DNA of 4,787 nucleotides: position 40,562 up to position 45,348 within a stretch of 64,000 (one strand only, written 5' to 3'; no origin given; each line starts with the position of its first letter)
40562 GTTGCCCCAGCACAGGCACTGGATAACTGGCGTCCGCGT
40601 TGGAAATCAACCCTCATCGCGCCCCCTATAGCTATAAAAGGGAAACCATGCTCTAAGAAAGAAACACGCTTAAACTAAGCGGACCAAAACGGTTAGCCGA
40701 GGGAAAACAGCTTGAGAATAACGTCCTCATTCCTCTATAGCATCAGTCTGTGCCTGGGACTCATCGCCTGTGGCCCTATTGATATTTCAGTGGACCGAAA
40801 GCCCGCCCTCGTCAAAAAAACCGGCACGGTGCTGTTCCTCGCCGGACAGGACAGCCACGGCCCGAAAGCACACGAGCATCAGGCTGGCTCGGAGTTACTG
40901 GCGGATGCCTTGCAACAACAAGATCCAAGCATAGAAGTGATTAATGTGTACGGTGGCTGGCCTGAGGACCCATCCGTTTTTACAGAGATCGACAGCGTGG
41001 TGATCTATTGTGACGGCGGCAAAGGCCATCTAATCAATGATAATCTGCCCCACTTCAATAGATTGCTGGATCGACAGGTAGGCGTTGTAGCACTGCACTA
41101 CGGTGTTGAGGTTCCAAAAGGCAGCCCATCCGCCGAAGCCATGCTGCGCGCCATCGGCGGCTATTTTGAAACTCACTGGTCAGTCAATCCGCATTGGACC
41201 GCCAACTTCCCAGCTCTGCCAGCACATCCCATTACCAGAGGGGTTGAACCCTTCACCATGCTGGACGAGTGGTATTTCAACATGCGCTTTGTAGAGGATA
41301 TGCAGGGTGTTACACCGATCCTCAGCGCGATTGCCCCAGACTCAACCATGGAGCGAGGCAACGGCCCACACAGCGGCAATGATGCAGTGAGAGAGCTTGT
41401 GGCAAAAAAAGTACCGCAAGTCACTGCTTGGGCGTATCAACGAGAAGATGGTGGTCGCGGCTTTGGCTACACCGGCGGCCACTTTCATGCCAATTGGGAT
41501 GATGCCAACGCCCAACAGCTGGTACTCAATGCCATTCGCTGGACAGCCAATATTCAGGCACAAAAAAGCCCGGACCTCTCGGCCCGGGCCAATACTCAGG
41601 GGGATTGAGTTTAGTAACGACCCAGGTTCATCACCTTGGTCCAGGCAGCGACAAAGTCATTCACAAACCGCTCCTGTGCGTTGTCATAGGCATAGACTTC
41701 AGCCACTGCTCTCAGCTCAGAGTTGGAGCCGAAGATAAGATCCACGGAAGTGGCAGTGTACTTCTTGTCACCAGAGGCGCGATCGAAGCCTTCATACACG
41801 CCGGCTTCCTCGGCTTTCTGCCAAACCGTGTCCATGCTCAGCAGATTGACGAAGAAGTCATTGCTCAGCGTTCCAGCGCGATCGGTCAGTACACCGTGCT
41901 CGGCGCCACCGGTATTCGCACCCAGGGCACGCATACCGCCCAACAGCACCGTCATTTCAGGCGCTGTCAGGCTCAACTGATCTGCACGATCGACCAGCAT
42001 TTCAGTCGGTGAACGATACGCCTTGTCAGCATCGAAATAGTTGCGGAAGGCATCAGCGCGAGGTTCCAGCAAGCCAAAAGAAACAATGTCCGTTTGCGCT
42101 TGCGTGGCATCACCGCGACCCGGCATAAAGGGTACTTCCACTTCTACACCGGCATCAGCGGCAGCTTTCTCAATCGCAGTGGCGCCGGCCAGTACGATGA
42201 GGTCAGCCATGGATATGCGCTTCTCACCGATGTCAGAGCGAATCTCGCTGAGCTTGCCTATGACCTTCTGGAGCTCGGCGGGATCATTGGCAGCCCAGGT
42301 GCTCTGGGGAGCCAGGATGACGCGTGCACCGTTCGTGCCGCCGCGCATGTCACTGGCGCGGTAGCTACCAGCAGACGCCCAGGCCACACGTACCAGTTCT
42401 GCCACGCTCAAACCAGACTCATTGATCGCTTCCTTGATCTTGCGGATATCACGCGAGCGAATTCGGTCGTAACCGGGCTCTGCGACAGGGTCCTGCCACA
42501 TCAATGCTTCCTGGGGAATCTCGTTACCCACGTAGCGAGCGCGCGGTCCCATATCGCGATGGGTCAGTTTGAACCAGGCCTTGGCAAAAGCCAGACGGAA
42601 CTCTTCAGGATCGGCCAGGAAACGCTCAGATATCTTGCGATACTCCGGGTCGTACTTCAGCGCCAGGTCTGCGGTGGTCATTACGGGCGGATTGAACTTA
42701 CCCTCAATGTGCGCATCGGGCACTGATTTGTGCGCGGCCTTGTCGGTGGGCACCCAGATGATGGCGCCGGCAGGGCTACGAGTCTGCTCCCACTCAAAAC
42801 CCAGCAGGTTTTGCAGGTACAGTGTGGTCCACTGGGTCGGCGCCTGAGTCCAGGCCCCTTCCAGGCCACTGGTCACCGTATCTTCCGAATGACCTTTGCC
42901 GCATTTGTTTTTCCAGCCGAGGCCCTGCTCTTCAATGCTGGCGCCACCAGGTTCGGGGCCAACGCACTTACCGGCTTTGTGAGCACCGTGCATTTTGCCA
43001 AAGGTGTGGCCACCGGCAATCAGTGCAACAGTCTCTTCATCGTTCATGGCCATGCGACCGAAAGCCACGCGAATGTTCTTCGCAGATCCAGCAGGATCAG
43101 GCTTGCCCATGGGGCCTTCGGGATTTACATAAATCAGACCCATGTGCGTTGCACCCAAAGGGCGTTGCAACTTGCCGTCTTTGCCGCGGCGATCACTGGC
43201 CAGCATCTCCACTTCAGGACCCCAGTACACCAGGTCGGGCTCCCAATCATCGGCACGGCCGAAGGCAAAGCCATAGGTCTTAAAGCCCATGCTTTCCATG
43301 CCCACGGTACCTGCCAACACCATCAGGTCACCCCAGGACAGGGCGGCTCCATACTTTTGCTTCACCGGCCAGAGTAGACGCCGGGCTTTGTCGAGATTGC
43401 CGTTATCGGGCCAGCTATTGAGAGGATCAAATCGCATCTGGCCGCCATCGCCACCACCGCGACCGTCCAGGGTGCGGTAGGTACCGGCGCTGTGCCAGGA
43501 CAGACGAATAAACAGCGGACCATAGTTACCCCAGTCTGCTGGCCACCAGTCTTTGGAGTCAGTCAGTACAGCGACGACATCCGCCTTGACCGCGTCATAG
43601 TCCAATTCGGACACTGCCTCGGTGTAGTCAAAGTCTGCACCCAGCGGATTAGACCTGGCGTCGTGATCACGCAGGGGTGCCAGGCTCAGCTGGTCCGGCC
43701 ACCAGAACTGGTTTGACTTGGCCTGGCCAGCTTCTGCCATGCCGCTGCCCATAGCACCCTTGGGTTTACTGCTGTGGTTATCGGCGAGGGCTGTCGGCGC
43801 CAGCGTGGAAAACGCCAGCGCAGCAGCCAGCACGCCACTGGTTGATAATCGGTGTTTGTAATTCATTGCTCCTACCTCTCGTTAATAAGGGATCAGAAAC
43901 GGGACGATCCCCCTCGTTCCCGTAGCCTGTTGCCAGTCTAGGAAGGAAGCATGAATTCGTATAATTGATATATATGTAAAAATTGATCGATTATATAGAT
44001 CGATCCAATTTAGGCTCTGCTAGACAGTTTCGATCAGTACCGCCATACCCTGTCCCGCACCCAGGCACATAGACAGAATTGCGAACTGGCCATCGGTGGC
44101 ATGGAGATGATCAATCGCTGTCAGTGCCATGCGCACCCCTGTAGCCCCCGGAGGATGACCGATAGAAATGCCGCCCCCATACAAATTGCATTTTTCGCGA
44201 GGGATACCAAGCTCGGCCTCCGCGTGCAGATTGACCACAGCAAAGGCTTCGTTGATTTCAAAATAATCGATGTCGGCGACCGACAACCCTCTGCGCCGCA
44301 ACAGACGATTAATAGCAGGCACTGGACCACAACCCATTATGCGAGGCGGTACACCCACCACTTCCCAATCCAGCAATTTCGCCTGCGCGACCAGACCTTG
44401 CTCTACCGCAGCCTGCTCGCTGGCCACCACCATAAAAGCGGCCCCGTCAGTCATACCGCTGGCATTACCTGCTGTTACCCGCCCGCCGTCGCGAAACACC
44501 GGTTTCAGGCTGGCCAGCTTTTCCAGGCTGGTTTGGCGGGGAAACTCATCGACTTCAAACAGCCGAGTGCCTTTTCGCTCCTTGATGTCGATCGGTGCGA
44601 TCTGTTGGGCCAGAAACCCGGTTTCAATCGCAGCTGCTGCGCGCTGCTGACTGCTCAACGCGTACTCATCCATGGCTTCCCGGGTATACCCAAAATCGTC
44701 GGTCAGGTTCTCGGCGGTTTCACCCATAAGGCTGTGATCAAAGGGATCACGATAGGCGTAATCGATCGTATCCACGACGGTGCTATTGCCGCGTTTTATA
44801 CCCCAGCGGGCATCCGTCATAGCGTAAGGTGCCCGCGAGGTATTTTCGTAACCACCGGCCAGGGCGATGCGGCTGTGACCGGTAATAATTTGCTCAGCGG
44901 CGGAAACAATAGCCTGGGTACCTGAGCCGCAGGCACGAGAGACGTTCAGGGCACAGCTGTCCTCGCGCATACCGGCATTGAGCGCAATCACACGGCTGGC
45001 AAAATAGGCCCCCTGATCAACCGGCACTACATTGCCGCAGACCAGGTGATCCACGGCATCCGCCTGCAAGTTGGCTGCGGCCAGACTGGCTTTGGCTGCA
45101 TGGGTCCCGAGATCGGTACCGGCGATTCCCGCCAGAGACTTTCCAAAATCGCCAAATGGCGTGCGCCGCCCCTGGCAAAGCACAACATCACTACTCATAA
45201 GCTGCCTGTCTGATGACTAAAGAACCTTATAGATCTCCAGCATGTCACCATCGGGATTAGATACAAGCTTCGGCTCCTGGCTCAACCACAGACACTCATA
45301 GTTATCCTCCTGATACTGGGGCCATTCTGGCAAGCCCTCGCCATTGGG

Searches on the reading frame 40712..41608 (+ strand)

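Call 36: search_protein_families(library=pfam, proteins=[window:40712-41608:+])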
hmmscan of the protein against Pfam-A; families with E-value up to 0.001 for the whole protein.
window:40712-41608:+ (298 aa): 1 family
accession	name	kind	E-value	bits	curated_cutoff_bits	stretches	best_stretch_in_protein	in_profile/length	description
PF06283.17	ThuA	-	7.5e-16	59.4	33.4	1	54-278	13-209/209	Trehalose utilisation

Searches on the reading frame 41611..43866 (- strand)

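Call 36: search_protein_families(library=pfam, proteins=[window:41611-43866:-])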
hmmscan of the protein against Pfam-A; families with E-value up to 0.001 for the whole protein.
window:41611-43866:- (751 aa): 1 family
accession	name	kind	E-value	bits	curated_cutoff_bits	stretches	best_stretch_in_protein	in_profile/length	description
PF00141.28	peroxidase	-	2.5e-70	237.4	27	2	108-418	9-236/237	Peroxidase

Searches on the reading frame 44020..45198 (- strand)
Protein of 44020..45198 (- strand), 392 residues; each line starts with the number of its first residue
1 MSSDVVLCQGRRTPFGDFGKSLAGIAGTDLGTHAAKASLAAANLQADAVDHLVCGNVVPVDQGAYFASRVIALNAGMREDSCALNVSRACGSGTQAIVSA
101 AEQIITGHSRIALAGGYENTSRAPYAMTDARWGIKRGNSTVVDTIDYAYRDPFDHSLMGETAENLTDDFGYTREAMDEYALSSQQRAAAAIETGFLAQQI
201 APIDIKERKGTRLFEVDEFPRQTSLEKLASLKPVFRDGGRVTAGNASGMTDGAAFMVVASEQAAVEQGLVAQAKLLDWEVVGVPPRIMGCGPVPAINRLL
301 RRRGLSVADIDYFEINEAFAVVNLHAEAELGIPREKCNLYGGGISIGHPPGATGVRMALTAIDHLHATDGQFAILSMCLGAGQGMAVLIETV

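Call 36: search_protein_families(library=pfam, proteins=[window:44020-45198:-])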
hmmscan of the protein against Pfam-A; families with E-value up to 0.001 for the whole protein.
window:44020-45198:- (392 aa): 2 families
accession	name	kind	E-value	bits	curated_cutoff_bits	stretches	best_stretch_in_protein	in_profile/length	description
PF00108.29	Thiolase_N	-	6.4e-72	242.5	26.4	1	5-262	1-260/260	Thiolase, N-terminal domain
PF02803.24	Thiolase_C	-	2.1e-40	137.6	27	1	272-390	4-122/123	Thiolase, C-terminal domain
